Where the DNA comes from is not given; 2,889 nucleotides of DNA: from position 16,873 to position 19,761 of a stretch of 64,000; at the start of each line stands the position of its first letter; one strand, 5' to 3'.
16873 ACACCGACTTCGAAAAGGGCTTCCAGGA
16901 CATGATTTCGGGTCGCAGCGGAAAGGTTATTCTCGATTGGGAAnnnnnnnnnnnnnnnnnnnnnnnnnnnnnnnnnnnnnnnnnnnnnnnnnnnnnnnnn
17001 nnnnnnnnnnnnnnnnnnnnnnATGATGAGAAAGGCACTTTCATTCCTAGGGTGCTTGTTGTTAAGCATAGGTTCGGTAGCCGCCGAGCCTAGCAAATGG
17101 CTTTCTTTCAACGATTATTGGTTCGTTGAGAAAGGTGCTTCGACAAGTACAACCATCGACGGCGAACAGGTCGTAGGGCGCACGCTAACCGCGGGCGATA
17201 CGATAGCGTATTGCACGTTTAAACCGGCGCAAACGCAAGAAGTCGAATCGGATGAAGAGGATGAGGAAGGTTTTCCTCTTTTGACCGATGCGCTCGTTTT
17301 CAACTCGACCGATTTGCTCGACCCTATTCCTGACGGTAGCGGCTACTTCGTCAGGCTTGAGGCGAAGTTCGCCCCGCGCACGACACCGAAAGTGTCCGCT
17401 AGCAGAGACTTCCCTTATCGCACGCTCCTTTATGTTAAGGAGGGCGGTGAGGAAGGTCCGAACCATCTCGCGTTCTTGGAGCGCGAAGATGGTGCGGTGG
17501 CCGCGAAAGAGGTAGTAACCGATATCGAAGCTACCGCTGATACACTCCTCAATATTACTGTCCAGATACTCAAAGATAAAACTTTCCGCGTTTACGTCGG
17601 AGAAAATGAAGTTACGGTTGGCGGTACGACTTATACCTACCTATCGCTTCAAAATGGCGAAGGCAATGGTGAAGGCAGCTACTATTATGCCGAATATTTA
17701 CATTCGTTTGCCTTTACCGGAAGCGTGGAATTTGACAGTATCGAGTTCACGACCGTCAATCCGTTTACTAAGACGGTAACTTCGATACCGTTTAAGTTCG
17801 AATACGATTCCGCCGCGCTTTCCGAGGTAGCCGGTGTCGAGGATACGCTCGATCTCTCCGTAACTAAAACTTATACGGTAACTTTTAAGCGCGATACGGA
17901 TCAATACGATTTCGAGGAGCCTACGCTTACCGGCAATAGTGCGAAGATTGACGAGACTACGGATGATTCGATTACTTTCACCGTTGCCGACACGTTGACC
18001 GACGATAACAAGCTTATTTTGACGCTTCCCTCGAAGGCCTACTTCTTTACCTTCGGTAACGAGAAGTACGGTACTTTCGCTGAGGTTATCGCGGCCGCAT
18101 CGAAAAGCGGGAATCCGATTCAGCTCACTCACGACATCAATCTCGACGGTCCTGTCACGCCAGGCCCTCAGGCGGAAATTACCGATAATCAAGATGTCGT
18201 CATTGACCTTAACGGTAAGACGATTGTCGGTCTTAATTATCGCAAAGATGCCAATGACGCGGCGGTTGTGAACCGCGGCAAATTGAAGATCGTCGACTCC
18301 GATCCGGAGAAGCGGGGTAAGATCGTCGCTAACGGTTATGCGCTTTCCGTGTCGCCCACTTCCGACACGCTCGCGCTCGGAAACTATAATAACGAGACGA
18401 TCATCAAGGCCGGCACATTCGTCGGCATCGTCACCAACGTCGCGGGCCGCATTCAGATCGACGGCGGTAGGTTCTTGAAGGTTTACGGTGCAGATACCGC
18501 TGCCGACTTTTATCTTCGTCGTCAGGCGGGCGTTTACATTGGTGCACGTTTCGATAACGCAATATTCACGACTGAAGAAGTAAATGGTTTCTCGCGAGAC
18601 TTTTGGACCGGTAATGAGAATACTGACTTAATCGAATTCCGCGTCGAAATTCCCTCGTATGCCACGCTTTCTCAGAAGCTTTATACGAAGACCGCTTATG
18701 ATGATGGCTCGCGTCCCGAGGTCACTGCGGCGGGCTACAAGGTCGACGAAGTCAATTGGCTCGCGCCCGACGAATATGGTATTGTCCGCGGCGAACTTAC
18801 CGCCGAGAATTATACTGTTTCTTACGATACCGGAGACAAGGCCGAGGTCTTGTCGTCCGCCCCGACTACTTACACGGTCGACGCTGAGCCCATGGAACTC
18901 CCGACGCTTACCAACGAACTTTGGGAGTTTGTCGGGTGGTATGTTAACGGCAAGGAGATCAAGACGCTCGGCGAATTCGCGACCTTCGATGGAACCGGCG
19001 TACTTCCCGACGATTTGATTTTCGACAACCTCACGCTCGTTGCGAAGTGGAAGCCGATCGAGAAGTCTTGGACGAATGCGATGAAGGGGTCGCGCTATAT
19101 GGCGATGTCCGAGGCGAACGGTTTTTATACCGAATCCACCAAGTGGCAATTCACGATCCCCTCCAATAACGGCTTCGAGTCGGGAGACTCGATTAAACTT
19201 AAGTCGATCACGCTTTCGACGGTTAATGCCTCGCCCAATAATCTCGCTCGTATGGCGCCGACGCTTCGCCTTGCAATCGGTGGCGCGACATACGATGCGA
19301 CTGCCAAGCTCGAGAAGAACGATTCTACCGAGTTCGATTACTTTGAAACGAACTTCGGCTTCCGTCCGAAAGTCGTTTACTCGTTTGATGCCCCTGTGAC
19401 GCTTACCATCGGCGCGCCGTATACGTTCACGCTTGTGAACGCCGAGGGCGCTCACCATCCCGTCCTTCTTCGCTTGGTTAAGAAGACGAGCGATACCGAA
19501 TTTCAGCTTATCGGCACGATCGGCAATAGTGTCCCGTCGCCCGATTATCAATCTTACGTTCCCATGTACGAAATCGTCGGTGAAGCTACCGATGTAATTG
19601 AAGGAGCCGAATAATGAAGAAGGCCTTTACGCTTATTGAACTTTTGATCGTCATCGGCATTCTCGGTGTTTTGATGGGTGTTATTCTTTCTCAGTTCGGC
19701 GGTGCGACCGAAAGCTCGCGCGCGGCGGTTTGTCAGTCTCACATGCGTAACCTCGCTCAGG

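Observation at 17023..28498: Translationally coupled trio: 863-aa secreted protein, pseudopilin, and a ~2,679-aa lectin-domain giant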

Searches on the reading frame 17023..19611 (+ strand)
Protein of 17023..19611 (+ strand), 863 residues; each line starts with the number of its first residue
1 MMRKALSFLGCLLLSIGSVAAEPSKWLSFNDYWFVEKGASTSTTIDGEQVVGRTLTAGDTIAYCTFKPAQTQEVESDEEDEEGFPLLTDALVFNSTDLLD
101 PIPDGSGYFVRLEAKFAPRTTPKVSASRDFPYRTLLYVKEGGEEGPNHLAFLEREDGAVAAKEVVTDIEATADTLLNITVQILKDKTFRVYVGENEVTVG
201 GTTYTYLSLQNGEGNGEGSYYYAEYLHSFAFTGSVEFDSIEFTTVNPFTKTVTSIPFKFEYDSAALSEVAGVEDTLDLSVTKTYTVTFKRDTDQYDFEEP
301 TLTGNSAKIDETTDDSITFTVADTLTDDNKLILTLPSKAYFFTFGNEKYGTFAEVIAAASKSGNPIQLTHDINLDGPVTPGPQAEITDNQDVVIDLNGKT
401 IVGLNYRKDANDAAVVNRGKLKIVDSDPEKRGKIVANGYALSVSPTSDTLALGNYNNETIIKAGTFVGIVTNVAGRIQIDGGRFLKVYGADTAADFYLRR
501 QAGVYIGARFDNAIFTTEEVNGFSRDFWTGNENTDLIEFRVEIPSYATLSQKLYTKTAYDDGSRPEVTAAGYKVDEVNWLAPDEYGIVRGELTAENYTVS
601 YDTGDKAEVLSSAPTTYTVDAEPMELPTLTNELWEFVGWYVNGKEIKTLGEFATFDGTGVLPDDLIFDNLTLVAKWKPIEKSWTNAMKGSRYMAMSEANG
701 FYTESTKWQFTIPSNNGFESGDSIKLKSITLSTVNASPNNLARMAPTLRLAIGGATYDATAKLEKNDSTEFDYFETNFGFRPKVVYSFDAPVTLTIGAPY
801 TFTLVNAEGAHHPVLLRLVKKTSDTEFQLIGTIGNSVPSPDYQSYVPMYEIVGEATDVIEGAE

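Call 8: search_protein_families(library=pfam, proteins=[window:17023-19611:+], max_evalue=0.1)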
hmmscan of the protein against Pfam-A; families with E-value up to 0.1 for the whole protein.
window:17023-19611:+ (863 aa): 1 family
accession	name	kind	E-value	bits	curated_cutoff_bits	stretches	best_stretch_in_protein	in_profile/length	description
PF09479.16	Flg_new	-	0.011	16.3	27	1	597-642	1-41/65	Listeria-Bacteroides repeat domain (List_Bact_rpt)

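Call 9: search_protein_families(library=ncbifam, proteins=[window:17023-19611:+], max_evalue=0.1)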
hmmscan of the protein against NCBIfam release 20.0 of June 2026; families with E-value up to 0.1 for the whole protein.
window:17023-19611:+ (863 aa): 0 families

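Call 71: search_solved_structures(query=A4, max_evalue=1, show_alignments=1)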
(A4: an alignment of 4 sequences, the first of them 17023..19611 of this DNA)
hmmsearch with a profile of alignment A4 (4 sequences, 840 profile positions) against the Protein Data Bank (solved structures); distinct sequences matched with E-value up to 1: 1.
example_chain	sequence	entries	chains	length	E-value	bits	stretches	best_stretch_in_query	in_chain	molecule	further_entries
3d9x_A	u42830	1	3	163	0.49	11.5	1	356-446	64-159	Adhesin A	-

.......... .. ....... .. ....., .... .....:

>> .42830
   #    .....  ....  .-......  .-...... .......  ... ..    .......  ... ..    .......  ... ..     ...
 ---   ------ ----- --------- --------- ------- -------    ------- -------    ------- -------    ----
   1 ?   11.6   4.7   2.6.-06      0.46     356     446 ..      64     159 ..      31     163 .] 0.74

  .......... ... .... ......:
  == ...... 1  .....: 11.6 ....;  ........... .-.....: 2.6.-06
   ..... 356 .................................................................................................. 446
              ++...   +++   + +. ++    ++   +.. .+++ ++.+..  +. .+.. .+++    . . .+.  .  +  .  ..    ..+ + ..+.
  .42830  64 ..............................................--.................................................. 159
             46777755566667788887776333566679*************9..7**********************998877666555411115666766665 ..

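Call 81: search_protein_representatives(protein=window:17023-19611:+)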
Query: 863 residues. Proteins with E-value up to 0.001 (for the whole library): 43; up to 1e-10: 15; up to 1e-30: 6. The best 43 are listed.
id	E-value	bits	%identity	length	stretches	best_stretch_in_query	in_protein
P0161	1.1e-268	910.4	58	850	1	16-855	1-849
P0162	1.6e-211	721.3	51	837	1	1-855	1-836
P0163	2.1e-167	575.4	47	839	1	13-854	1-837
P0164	1.7e-91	324.2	57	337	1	558-863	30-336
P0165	2.9e-38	148.1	31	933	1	218-856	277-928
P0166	7.2e-38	146.9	30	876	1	29-854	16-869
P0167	6.2e-29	117.3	29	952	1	299-856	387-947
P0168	1.4e-28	116.1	32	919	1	302-856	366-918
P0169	6.3e-28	114.0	32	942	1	298-855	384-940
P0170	5.5e-27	110.9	29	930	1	301-857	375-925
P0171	9.0e-25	103.5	30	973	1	217-856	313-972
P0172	2.5e-23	98.8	28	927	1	298-854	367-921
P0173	7.2e-16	74.1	32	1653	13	590-646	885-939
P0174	7.3e-16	74.1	28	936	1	298-856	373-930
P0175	2.5e-14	69.0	26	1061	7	593-650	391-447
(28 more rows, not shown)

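Call 84: find_encoding_contigs(protein=P0166, flank=10000, max_places=2)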
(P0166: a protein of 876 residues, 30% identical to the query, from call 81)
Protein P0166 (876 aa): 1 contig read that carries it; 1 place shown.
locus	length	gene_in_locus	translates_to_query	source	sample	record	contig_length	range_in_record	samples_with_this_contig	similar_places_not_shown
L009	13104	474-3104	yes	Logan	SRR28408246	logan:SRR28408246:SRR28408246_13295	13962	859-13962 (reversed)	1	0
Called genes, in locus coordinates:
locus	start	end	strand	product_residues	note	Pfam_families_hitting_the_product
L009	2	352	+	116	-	?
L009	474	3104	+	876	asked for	-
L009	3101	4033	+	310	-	PF07963:N_methyl (weak)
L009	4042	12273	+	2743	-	PF10102:DUF2341 (faint)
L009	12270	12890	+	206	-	PF02525:Flavodoxin_2 (weak), PF03358:FMN_red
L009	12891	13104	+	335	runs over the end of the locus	PF00005:ABC_tran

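Call 87: find_encoding_contigs(protein=P0165, flank=10000, max_places=2)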
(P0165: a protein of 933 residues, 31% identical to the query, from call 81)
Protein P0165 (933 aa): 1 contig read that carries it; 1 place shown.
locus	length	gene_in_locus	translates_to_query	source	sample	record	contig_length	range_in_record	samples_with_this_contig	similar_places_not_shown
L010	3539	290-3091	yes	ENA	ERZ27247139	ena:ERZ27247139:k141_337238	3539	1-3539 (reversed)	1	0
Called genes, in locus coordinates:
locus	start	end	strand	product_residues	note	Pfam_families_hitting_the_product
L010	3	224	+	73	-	?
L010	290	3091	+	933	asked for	PF09479:Flg_new (faint)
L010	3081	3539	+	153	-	?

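Call 90: find_encoding_contigs(protein=P0171, flank=10000, max_places=2)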
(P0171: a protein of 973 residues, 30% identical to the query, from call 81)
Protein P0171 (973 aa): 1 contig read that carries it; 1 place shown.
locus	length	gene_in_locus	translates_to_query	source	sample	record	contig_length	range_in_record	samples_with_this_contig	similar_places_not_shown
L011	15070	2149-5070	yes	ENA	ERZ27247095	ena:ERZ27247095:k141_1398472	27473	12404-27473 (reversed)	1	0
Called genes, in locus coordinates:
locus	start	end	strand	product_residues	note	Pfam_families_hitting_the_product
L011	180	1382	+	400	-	PF01743:PolyA_pol, PF12627:PolyA_pol_RNAbd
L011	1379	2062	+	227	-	PF09976:TPR_21 (weak), PF13428:TPR_14 (faint), PF13432:TPR_16 (faint), PF14559:TPR_19 (faint), PF13174:TPR_6 (faint), PF13181:TPR_8 (faint)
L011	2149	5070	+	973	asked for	PF09479:Flg_new (weak)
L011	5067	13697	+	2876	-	PF10102:DUF2341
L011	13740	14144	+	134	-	-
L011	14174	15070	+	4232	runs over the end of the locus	PF18884:TSP3_bac (faint), PF13385:Laminin_G_3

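Call 92: find_encoding_contigs(protein=P0167, flank=10000, max_places=2)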
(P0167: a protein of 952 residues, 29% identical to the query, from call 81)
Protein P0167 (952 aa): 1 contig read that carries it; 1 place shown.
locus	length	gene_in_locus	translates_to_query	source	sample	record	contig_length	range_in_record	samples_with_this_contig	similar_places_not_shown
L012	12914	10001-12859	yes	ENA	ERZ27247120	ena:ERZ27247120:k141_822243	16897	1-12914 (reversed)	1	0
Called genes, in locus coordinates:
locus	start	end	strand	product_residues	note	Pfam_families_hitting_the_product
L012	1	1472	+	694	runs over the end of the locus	PF19773:DUF6259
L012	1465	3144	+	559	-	PF00006:ATP-synt_ab (faint), PF03193:RsgA_GTPase (faint), PF00005:ABC_tran, PF02463:SMC_N (faint), PF00005:ABC_tran (weak), PF12848:ABC_tran_Xtn, PF00005:ABC_tran, PF16326:ABC_tran_CTD, +2 more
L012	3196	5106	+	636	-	PF02449:Glyco_hydro_42 (weak)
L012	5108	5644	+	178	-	PF02518:HATPase_c, PF13589:HATPase_c_3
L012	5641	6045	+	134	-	PF00293:NUDIX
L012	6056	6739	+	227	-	PF00590:TP_methylase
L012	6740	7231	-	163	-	PF02075:RuvC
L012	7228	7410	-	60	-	-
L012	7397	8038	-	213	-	-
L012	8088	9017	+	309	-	PF00291:PALP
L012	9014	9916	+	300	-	PF04055:Radical_SAM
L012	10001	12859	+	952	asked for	PF09479:Flg_new (weak)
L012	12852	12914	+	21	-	?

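Call 93: find_encoding_contigs(protein=P0170, flank=10000, max_places=2)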
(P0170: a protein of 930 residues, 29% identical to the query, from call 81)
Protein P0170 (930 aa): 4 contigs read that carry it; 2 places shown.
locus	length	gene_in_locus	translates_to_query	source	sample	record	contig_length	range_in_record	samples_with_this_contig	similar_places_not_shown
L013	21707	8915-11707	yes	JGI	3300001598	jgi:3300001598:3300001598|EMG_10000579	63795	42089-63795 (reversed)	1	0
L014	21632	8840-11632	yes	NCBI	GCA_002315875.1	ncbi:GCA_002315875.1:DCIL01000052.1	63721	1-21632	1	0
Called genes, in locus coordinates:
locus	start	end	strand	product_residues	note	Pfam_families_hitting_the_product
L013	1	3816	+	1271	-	?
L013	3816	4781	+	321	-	PF00069:Pkinase, PF07714:PK_Tyr_Ser-Thr, PF01636:APH (faint)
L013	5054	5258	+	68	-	-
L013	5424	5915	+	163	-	PF12773:DZR (faint), PF13240:Zn_Ribbon_1 (faint), PF05154:TM2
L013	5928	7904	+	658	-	-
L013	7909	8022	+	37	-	-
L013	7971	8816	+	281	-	PF00520:Ion_trans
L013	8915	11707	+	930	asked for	-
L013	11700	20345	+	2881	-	PF10102:DUF2341 (faint), PF13385:Laminin_G_3 (faint)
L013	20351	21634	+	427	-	PF01368:DHH, PF00571:CBS (faint), PF02833:DHHA2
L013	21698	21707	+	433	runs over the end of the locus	PF02874:ATP-synt_ab_N (weak), PF00006:ATP-synt_ab, PF22919:ATP-synt_VA_C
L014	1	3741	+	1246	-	?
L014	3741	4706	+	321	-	PF00069:Pkinase, PF07714:PK_Tyr_Ser-Thr, PF01636:APH (faint)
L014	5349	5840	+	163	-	PF12773:DZR (faint), PF13240:Zn_Ribbon_1 (faint), PF05154:TM2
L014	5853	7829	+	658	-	-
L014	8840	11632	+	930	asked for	-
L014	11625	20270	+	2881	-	PF10102:DUF2341 (faint), PF13385:Laminin_G_3 (faint)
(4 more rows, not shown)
